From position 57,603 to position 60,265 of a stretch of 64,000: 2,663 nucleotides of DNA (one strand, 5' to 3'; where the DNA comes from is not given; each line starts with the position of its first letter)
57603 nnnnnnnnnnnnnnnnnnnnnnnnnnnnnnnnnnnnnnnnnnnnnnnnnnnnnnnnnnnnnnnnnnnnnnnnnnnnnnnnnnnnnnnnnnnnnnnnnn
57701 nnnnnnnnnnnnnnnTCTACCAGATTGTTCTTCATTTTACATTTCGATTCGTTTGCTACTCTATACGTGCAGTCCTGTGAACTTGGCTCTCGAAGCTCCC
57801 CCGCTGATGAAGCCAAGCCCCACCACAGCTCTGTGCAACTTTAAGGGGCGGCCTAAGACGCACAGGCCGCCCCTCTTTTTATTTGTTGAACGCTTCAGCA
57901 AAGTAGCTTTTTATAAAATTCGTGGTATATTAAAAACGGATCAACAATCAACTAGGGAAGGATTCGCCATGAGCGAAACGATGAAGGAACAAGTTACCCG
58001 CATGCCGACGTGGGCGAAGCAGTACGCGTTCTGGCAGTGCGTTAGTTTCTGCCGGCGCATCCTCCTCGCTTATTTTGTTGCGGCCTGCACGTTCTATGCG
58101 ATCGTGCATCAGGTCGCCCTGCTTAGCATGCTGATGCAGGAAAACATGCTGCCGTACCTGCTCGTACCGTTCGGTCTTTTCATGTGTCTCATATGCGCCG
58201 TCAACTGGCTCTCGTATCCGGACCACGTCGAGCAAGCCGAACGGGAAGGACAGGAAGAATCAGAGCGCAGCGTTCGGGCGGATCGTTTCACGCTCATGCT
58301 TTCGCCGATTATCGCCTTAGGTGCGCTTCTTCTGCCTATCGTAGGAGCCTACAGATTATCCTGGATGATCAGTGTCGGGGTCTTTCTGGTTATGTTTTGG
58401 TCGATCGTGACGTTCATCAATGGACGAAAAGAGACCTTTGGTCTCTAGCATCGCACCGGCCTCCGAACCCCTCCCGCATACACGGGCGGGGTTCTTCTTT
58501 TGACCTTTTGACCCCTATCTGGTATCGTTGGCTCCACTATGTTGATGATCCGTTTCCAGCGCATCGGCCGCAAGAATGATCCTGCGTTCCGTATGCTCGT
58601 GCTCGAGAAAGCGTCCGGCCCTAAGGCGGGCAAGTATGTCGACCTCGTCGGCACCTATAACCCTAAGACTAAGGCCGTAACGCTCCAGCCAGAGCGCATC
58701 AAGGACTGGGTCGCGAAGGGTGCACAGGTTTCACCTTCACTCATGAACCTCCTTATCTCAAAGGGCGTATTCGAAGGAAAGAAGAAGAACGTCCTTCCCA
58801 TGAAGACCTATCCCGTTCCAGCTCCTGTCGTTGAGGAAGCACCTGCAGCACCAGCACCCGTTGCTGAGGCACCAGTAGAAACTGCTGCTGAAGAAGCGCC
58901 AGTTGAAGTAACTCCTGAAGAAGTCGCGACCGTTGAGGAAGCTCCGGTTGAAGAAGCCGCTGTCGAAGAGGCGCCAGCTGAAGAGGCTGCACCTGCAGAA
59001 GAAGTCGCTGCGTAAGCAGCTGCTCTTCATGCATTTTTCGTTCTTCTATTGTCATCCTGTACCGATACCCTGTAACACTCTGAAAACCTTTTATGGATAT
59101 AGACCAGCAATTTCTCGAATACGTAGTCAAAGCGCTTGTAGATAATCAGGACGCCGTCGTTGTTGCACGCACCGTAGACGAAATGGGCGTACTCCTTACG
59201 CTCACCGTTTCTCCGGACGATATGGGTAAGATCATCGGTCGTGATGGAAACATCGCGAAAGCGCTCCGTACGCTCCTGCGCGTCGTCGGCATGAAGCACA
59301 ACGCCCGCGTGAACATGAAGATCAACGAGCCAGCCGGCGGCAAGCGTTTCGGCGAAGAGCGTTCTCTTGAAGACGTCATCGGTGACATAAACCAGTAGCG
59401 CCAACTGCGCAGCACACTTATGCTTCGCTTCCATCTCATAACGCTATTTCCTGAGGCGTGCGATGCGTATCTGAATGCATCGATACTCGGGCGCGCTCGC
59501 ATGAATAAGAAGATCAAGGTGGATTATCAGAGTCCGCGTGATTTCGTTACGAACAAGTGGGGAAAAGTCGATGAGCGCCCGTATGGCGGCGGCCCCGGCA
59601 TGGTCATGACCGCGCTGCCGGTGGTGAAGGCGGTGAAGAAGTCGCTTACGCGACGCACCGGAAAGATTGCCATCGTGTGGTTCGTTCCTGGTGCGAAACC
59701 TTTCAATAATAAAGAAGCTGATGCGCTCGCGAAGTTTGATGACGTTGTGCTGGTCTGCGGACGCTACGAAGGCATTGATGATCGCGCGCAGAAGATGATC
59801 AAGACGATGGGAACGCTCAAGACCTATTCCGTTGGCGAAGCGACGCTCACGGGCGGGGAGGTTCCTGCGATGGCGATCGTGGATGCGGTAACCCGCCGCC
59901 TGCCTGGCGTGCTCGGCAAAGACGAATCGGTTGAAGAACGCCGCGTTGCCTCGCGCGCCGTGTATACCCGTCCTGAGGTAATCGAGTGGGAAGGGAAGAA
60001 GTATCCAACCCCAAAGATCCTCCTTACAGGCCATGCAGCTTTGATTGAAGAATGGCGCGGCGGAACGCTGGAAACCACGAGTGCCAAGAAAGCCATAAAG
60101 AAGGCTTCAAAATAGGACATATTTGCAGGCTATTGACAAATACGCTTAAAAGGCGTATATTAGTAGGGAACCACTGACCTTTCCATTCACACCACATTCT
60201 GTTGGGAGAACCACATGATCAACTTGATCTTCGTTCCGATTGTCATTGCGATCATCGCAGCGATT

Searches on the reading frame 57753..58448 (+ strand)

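Call 49: search_protein_families(library=pfam, proteins=[window:57753-58448:+])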
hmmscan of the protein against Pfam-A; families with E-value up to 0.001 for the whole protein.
window:57753-58448:+ (231 aa): 1 family
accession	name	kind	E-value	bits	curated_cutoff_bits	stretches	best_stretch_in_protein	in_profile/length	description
PF07331.16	TctB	-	0.00039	21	29.1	1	110-216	9-103/137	Tripartite tricarboxylate transporter TctB family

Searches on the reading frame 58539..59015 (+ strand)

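Call 49: search_protein_families(library=pfam, proteins=[window:58539-59015:+])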
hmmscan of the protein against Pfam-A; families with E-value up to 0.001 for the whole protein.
window:58539-59015:+ (158 aa): 1 family
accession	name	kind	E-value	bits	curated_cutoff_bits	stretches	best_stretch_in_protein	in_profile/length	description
PF00886.24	Ribosomal_S16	-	2.3e-14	53.5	27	1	8-65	1-62/62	Ribosomal protein S16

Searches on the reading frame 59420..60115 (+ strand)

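Call 52: search_protein_families(library=pfam, proteins=[window:59420-60115:+])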
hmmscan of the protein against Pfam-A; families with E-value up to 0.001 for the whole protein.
window:59420-60115:+ (231 aa): 1 family
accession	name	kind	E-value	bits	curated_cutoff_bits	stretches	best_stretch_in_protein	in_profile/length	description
PF01746.26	tRNA_m1G_MT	-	1.1e-32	113.8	27.3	1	24-213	2-182/195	tRNA (Guanine-1)-methyltransferase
